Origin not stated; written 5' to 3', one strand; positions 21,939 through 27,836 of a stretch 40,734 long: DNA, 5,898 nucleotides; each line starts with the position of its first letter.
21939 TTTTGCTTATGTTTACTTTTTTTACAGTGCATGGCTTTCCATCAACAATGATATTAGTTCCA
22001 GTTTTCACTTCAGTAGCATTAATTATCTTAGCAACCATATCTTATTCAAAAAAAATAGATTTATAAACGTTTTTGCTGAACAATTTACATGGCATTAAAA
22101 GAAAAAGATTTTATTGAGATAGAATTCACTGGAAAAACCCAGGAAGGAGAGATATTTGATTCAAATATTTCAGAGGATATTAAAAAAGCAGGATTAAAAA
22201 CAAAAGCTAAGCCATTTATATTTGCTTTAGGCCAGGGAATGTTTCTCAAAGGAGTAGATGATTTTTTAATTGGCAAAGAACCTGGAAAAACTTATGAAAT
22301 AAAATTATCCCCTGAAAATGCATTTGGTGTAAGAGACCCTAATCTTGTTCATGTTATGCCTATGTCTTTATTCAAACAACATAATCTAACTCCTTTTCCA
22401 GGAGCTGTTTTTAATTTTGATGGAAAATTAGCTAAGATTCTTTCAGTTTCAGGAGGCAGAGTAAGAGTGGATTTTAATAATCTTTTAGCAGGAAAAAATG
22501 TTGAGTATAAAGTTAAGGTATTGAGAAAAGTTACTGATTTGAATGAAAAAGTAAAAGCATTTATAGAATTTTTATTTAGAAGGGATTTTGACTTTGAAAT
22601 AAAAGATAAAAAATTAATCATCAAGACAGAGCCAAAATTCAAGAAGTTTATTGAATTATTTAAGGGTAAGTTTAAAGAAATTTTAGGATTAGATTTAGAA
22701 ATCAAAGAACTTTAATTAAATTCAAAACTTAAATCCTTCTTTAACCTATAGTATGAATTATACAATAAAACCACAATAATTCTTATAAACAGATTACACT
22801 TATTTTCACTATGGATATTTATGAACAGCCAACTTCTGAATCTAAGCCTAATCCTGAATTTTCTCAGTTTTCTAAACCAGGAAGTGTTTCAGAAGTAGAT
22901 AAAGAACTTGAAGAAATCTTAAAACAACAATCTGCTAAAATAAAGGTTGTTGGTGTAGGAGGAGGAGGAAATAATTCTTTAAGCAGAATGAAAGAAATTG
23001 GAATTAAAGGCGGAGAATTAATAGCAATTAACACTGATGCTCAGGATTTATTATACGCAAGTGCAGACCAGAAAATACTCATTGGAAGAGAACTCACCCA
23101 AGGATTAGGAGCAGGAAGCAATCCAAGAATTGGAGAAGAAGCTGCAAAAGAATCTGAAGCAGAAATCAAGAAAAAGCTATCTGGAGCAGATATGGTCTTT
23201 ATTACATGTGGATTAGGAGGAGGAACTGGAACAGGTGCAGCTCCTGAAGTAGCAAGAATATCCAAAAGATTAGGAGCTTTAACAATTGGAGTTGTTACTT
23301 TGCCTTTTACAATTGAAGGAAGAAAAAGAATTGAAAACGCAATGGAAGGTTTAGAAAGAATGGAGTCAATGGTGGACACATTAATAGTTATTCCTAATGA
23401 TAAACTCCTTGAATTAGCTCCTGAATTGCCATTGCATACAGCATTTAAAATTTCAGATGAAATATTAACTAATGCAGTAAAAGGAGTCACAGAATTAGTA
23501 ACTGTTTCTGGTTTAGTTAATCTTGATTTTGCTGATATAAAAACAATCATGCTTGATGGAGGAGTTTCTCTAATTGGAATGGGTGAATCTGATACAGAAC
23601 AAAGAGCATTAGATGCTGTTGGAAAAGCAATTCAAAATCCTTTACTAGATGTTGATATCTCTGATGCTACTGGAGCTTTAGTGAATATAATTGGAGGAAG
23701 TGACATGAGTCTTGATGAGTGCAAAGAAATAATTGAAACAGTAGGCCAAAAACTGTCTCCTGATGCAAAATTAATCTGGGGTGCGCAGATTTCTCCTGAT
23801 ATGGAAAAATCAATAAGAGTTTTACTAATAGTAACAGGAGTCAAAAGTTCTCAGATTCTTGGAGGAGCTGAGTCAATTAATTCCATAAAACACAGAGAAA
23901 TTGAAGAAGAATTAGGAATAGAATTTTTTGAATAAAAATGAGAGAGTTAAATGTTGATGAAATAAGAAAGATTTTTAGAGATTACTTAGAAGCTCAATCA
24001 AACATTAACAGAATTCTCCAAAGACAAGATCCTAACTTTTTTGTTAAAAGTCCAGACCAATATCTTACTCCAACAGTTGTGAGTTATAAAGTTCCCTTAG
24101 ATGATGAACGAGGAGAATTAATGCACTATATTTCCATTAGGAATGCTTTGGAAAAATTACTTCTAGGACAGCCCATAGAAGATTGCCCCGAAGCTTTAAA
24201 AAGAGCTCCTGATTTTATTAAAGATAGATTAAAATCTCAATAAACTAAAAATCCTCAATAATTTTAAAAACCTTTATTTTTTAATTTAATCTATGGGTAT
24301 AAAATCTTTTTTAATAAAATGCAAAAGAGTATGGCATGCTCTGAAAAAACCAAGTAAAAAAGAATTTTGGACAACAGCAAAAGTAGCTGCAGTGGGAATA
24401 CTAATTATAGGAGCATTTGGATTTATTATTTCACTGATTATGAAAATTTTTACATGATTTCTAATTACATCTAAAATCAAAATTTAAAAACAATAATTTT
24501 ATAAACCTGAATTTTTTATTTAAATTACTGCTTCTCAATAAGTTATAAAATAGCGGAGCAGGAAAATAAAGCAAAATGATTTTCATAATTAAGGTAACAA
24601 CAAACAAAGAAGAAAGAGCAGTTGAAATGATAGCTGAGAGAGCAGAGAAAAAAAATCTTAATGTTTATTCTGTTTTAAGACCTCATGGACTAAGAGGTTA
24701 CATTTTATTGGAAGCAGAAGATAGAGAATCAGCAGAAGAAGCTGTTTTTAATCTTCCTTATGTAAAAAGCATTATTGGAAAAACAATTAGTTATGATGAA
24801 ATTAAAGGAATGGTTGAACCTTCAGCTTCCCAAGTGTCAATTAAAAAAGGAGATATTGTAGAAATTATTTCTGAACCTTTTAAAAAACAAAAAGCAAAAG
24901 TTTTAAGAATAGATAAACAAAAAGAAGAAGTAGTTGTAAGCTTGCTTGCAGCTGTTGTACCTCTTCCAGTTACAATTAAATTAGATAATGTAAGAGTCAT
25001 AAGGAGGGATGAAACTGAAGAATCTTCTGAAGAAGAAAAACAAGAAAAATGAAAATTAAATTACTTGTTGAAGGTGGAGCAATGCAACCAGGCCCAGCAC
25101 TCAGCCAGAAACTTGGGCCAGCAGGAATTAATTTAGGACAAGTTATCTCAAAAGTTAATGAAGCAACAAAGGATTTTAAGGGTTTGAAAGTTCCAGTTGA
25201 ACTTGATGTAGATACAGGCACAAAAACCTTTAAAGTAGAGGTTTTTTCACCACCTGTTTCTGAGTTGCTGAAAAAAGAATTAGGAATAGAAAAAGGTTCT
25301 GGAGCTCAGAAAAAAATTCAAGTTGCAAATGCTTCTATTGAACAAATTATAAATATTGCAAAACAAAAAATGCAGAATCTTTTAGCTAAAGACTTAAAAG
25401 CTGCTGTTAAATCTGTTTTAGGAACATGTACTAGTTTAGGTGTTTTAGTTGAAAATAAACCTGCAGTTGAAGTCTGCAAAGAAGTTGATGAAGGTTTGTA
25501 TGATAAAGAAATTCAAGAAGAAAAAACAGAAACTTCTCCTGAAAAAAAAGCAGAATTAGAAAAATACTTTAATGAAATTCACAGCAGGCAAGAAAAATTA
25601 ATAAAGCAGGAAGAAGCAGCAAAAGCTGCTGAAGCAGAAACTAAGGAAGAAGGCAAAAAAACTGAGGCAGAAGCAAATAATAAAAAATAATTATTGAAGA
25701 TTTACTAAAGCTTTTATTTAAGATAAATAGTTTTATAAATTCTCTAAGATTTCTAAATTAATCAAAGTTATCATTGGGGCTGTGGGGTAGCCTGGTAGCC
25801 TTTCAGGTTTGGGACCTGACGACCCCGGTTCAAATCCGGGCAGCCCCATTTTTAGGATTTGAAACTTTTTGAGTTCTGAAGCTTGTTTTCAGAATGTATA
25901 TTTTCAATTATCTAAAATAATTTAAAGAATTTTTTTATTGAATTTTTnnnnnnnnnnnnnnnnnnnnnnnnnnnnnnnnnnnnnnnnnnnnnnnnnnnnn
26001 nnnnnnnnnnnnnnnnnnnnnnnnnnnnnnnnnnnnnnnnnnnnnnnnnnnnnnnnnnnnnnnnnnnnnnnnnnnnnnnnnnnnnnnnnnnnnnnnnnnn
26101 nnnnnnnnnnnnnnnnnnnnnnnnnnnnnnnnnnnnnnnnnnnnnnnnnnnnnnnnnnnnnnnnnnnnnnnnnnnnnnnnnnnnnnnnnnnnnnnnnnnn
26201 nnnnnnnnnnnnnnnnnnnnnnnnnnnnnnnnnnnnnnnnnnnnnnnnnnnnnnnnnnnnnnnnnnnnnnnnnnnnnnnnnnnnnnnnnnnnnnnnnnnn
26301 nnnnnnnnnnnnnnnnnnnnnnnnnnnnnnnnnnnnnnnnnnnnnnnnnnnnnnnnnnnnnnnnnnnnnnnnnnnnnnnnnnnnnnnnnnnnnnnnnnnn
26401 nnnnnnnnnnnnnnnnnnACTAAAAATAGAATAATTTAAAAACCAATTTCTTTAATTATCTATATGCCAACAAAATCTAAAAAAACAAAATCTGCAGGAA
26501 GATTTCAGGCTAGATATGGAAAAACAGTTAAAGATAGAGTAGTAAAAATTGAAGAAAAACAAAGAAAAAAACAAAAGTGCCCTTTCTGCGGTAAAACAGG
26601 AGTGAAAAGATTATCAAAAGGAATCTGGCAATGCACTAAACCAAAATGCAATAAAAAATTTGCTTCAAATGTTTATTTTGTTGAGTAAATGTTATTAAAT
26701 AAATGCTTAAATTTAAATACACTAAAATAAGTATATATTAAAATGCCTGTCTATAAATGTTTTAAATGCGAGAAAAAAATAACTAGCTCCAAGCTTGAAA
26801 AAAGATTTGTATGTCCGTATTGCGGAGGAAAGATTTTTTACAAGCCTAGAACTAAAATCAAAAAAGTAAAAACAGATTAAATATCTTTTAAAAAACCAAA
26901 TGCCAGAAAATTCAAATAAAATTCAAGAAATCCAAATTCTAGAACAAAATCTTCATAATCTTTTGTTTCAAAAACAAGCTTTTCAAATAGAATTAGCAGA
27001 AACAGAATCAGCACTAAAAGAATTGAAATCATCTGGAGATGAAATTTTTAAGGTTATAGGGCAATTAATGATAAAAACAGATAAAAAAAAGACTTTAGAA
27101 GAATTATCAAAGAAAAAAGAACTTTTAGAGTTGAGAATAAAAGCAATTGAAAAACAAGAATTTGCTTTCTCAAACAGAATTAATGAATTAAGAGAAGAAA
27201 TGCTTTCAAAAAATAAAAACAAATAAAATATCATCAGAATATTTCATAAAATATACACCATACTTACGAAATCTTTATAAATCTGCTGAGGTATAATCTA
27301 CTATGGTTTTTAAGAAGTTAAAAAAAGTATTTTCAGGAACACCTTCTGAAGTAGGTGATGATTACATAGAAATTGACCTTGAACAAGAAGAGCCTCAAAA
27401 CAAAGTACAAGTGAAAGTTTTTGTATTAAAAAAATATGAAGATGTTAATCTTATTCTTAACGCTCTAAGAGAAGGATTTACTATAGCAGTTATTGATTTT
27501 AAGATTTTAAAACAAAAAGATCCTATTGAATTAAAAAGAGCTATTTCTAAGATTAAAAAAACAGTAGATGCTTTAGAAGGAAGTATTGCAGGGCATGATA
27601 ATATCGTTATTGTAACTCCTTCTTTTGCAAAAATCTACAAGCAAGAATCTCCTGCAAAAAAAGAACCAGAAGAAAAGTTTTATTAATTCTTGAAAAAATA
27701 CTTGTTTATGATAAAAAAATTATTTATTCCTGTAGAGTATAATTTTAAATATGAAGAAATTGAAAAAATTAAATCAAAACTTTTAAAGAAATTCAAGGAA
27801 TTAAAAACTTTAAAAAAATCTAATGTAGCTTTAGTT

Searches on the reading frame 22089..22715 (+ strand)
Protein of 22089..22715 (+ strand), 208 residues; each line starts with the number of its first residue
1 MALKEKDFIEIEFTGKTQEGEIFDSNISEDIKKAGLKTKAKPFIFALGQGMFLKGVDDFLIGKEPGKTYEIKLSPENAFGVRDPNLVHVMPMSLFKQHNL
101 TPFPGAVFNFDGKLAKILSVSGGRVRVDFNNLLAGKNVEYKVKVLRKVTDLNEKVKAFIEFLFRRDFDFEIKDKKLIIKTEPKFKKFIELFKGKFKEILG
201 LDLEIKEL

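Call 37: search_protein_families(library=pfam, proteins=[window:22089-22715:+], max_evalue=0.001)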
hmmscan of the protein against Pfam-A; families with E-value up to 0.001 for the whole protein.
window:22089-22715:+ (208 aa): 2 families
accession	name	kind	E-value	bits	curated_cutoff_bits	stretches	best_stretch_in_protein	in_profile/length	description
PF22199.2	FKBP26_IF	-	5.4e-14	52.3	27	1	89-130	2-43/46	FKBP26, IF domain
PF00254.34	FKBP_C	-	4.8e-11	43.3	21.1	1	3-84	5-76/94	FKBP-type peptidyl-prolyl cis-trans isomerase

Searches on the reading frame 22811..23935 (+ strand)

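Call 37: search_protein_families(library=pfam, proteins=[window:22811-23935:+], max_evalue=0.001)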
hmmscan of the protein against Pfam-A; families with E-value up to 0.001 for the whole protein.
window:22811-23935:+ (374 aa): 2 families
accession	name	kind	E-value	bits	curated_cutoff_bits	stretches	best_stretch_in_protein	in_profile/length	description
PF00091.31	Tubulin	-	7.9e-49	167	33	1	43-202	1-188/190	Tubulin/FtsZ family, GTPase domain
PF12327.13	FtsZ_C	-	6.3e-32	110.2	27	1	251-345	1-95/95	FtsZ family, C-terminal domain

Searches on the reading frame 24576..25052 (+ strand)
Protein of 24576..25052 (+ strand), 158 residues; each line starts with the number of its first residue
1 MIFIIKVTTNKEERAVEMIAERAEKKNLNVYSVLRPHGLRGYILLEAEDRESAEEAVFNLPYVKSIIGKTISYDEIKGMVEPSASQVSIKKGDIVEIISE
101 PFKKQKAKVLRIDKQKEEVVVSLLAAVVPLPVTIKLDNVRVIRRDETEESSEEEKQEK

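Call 37: search_protein_families(library=pfam, proteins=[window:24576-25052:+], max_evalue=0.001)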
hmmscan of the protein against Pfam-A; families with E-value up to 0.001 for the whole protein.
window:24576-25052:+ (158 aa): 1 family
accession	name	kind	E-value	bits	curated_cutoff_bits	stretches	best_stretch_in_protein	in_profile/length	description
PF03439.18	Spt5-NGN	-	2.9e-16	59.6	22.4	1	1-79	1-83/84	Early transcription elongation factor of RNA pol II, NGN section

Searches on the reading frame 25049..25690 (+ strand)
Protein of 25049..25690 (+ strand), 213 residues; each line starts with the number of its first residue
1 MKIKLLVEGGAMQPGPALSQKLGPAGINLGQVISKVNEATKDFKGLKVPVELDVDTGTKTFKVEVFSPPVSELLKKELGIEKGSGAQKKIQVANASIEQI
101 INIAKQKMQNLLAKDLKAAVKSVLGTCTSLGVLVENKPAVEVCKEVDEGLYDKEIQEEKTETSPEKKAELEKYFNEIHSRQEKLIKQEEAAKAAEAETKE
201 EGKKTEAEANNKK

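Call 37: search_protein_families(library=pfam, proteins=[window:25049-25690:+], max_evalue=0.001)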
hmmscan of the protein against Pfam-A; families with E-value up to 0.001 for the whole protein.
window:25049-25690:+ (213 aa): 2 families
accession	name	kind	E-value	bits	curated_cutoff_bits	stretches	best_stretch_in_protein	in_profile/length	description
PF00298.24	Ribosomal_L11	-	9.2e-22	77.7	21.4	1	67-134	2-69/69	Ribosomal protein L11, RNA binding domain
PF03946.19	Ribosomal_L11_N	-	2.5e-18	66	32.9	1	3-61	1-58/58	Ribosomal protein L11, N-terminal domain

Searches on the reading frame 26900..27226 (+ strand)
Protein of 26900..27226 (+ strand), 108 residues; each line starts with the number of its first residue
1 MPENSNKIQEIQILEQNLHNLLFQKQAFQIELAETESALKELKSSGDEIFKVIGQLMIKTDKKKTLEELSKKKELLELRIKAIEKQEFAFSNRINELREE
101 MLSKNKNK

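Call 36: search_protein_families(library=pfam, proteins=[window:26900-27226:+], max_evalue=0.001)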
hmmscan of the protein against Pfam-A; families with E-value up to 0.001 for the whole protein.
window:26900-27226:+ (108 aa): 1 family
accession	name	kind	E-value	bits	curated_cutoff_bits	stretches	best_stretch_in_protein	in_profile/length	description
PF01920.25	Prefoldin_2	-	1.3e-13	51.3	27.6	1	6-103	2-101/106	Prefoldin subunit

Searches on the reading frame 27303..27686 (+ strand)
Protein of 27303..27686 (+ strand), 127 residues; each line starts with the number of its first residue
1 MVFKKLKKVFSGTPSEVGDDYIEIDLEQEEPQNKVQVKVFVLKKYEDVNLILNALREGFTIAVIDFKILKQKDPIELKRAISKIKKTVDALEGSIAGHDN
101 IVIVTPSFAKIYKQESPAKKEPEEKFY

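Call 36: search_protein_families(library=pfam, proteins=[window:27303-27686:+], max_evalue=0.001)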
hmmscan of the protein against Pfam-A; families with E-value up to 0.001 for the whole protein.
window:27303-27686:+ (127 aa): 1 family
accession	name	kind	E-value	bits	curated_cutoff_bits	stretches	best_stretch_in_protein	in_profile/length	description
PF04472.17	SepF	-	7.2e-09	36.2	27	1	37-111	1-72/72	Cell division protein SepF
